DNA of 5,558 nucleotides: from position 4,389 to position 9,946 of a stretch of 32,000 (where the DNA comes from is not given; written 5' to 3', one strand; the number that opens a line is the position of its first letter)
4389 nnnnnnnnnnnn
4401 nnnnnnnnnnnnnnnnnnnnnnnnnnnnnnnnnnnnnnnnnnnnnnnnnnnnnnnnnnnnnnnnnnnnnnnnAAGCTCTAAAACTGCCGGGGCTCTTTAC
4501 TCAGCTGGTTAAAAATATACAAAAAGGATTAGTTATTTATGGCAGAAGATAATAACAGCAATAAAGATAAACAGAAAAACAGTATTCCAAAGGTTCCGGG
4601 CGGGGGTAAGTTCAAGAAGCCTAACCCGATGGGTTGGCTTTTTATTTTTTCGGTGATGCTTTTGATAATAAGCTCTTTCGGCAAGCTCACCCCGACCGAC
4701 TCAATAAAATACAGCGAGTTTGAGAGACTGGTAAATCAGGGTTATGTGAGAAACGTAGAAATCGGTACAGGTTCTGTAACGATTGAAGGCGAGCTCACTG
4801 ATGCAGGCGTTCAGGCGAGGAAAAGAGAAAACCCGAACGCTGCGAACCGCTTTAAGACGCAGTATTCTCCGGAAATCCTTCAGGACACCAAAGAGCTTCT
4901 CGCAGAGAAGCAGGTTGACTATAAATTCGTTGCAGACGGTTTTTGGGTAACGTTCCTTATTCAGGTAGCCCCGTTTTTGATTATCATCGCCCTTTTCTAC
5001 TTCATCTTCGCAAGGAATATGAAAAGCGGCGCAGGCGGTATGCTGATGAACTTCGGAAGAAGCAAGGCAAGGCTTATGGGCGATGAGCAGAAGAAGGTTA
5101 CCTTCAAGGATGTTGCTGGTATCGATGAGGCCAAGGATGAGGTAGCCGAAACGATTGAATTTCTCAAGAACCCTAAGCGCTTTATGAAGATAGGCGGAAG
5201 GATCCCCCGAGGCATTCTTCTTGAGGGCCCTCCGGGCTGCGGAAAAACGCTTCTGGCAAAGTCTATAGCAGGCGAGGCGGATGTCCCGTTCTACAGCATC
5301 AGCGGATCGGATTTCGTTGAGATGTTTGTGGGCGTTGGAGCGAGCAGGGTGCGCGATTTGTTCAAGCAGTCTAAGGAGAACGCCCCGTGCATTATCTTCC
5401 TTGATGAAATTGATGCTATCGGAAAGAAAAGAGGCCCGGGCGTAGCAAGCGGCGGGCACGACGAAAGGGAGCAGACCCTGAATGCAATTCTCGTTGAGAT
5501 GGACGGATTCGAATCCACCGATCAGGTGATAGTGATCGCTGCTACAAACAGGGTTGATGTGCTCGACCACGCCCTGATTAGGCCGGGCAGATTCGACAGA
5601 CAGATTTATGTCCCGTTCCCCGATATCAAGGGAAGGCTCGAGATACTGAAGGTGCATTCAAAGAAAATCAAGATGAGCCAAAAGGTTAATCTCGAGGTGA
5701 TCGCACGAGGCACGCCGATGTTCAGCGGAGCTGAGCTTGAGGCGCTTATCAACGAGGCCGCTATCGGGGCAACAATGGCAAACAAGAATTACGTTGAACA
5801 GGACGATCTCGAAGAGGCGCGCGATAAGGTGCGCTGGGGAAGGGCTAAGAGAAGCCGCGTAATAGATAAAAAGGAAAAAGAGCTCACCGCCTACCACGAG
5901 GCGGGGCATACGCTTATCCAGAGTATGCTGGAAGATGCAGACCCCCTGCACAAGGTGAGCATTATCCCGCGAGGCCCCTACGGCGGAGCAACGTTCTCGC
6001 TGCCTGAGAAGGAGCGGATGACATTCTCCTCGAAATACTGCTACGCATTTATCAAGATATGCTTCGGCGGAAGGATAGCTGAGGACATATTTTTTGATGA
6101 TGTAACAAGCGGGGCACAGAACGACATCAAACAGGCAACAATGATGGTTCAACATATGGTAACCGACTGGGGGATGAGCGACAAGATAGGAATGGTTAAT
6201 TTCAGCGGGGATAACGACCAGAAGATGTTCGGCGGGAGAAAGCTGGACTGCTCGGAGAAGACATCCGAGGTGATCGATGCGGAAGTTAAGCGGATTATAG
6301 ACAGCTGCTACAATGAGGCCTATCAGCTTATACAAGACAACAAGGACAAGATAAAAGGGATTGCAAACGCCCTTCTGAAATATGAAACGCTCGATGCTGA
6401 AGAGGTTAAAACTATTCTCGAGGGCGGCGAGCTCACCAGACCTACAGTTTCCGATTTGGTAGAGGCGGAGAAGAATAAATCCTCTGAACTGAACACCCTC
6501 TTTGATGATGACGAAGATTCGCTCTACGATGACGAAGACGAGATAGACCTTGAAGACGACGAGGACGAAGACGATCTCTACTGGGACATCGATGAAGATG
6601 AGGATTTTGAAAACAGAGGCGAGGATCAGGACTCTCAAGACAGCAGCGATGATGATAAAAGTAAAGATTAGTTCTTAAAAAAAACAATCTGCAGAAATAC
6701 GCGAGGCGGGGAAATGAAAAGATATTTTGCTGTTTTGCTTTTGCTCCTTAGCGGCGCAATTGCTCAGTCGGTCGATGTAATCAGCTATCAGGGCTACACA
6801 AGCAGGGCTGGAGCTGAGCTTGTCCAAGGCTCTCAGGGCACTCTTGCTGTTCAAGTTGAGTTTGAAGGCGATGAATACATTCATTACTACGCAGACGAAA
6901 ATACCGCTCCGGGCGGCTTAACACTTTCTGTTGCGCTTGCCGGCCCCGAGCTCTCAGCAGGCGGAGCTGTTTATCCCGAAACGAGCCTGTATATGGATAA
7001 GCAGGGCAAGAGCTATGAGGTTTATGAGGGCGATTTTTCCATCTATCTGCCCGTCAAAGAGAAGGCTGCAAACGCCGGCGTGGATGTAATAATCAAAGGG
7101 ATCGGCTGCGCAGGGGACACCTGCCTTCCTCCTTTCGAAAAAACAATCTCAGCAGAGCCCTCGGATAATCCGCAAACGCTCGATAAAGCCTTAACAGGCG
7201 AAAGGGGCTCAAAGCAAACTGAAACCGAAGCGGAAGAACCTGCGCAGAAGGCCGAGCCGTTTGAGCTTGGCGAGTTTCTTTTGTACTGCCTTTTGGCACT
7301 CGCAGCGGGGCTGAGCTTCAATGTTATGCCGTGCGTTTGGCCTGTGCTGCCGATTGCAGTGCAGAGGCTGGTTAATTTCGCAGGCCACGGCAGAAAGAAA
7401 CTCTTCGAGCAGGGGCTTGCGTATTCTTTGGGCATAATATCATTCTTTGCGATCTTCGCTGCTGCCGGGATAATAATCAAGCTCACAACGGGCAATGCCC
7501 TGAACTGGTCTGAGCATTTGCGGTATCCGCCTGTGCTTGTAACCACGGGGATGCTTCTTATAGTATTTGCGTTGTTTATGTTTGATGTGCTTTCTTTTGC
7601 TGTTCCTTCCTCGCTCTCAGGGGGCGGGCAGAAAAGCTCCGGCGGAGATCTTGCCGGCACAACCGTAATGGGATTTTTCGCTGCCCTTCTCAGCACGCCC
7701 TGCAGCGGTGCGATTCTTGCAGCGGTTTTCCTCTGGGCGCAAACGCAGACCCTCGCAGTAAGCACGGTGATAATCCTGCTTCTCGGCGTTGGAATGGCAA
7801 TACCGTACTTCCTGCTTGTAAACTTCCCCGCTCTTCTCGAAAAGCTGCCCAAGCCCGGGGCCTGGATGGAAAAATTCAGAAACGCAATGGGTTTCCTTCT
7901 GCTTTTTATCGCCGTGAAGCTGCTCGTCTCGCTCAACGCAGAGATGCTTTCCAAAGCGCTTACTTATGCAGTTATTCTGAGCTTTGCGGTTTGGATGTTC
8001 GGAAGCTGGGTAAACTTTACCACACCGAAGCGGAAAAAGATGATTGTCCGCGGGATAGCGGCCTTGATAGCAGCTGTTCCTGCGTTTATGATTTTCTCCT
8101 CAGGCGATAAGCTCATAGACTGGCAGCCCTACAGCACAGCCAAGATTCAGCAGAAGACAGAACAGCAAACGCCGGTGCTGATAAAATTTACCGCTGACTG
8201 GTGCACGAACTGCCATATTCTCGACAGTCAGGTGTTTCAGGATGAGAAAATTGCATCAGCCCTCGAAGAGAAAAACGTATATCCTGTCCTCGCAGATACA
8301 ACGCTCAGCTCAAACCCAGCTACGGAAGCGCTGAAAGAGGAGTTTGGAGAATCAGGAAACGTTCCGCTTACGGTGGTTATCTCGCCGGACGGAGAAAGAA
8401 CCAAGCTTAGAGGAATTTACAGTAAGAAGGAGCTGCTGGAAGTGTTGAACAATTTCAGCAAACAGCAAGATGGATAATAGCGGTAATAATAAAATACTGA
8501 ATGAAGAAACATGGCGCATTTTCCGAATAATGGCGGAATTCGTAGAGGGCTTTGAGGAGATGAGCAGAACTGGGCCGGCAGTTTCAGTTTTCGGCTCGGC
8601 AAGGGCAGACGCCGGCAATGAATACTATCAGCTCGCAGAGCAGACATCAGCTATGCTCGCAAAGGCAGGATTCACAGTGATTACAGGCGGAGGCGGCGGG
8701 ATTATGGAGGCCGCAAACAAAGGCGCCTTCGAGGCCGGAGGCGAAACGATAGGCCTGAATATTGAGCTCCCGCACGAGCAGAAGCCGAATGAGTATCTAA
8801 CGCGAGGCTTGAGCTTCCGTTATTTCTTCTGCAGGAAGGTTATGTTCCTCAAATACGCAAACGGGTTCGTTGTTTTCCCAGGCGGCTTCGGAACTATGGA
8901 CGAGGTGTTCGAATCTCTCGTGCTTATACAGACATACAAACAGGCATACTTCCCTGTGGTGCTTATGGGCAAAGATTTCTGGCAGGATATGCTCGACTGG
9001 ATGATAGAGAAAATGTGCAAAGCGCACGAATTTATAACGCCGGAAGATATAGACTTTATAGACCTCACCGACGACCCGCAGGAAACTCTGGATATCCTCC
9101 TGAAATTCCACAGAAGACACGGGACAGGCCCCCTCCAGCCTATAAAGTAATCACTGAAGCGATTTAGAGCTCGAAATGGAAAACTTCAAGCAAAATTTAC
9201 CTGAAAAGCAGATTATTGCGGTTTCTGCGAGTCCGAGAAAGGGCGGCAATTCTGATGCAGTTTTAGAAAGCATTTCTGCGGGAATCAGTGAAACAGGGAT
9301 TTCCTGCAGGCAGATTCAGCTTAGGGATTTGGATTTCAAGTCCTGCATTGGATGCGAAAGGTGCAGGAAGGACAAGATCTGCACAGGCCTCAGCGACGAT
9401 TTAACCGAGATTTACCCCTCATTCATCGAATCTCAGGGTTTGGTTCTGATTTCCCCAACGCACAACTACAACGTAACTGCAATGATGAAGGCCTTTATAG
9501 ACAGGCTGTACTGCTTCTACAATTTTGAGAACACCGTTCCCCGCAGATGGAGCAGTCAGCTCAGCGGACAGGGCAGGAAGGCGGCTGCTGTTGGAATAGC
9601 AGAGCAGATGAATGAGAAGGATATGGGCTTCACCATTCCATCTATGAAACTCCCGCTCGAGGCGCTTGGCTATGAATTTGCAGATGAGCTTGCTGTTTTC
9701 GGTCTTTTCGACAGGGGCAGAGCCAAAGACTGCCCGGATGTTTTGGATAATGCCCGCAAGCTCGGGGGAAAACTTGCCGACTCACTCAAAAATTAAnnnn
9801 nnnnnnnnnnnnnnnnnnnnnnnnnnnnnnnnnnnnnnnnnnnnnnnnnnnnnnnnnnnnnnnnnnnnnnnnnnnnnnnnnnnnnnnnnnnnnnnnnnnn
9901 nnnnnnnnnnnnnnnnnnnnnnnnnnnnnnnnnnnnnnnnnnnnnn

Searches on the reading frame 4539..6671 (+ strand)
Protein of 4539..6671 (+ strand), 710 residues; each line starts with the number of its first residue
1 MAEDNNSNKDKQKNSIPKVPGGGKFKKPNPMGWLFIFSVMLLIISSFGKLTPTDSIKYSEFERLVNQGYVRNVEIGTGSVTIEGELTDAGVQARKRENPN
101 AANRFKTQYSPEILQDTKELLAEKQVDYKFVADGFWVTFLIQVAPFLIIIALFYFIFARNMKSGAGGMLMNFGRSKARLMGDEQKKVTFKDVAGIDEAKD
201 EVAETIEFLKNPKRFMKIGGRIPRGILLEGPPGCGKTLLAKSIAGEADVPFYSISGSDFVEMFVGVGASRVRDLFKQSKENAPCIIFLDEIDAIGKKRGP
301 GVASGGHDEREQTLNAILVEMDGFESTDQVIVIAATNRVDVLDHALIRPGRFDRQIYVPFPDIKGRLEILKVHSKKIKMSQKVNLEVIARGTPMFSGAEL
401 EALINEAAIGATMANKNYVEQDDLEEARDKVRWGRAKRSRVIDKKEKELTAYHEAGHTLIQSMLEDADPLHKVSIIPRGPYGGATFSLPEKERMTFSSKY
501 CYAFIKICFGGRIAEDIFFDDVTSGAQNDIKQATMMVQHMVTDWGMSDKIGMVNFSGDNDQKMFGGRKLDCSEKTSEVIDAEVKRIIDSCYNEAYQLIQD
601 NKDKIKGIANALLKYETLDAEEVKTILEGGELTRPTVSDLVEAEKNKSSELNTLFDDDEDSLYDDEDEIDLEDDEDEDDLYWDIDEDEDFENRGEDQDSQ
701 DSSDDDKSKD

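Call 6: search_protein_families(library=pfam, proteins=[window:4539-6671:+], max_evalue=0.001)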
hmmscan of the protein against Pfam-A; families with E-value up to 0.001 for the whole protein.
window:4539-6671:+ (710 aa): 7 families
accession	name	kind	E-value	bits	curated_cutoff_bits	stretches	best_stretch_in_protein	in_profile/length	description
PF01434.24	Peptidase_M41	-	1.9e-67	227.3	29.9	1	440-626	1-191/191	Peptidase family M41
PF00004.35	AAA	-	1e-45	155.8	21.2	1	226-359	1-130/131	ATPase family associated with various cellular activities (AAA)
PF06480.20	FtsH_ext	-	1.4e-10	41.7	25.5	1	32-130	3-100/103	FtsH Extracellular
PF17862.7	AAA_lid_3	-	4.9e-09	36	27.2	1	383-426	2-45/45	AAA+ lid domain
PF06068.19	TIP49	-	0.00011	21.9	23.8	1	216-259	46-88/347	TIP49 P-loop domain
PF07728.20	AAA_5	-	0.00012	22.5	22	0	226-346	2-135/139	AAA domain (dynein-related subfamily)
PF05496.18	RuvB_N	-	0.00022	21.4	27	0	225-258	35-68/159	Holliday junction DNA helicase RuvB P-loop domain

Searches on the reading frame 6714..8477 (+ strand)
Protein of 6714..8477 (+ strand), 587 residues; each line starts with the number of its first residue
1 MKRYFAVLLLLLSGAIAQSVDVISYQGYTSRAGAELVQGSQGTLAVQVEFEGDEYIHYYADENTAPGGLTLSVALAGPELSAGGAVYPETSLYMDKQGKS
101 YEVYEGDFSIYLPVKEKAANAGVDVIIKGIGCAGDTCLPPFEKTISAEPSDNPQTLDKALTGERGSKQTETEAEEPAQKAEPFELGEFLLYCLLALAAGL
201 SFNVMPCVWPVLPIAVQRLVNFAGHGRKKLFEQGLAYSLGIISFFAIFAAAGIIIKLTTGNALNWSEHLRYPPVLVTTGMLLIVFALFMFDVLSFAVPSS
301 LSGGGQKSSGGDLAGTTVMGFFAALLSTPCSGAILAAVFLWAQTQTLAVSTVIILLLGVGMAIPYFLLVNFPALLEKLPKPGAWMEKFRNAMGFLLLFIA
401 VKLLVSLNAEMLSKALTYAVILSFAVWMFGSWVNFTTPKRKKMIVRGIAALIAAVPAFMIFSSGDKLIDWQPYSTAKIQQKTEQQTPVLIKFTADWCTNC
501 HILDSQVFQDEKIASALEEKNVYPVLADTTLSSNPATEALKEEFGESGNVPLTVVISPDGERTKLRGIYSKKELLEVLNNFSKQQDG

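Call 6: search_protein_families(library=pfam, proteins=[window:6714-8477:+], max_evalue=0.001)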
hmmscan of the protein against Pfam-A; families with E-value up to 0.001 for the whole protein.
window:6714-8477:+ (587 aa): 6 families
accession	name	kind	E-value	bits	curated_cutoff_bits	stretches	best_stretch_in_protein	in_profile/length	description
PF02683.22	DsbD_TM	-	5.3e-27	95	27.1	1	190-404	3-215/219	Cytochrome C biogenesis protein transmembrane domain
PF13899.12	Thioredoxin_7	-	2.5e-10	40.8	27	1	469-558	1-83/83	Thioredoxin-like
PF03190.21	Thioredox_DsbH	-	4e-09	37.1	27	1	465-562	17-115/163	Protein of unknown function, DUF255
PF13098.12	Thioredoxin_2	-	1.7e-06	28.8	27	1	483-578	3-104/104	Thioredoxin-like domain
PF11412.14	DsbD_N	-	1.4e-05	25.5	25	1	40-147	16-117/119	Thiol:disulfide interchange protein DsbD, N-terminal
PF00085.26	Thioredoxin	-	4.9e-05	23.7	23.5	1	479-519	11-49/103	Thioredoxin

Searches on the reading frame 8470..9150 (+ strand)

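Call 6: search_protein_families(library=pfam, proteins=[window:8470-9150:+], max_evalue=0.001)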
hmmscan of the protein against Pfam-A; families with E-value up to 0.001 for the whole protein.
window:8470-9150:+ (226 aa): 3 families
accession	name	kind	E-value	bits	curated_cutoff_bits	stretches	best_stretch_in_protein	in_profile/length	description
PF03641.19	Lysine_decarbox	-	3.8e-32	111.7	27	1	79-208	1-129/131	Possible lysine decarboxylase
PF18306.6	LDcluster4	-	2.6e-17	63.3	26.3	1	37-148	3-112/151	SLOG cluster4 family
PF02481.21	DNA_processg_A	-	4e-06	26.6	29.6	1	24-96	32-103/212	DNA recombination-mediator protein A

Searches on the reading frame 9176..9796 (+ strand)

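Call 6: search_protein_families(library=pfam, proteins=[window:9176-9796:+], max_evalue=0.001)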
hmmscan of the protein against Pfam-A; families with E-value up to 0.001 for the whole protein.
window:9176-9796:+ (206 aa): 2 families
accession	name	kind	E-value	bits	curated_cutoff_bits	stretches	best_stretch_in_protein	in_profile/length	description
PF03358.20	FMN_red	-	4.2e-17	62.6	24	1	13-115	3-99/152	NADPH-dependent FMN reductase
PF02525.22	Flavodoxin_2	-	2.2e-08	34.5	27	1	12-182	2-183/198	Flavodoxin-like fold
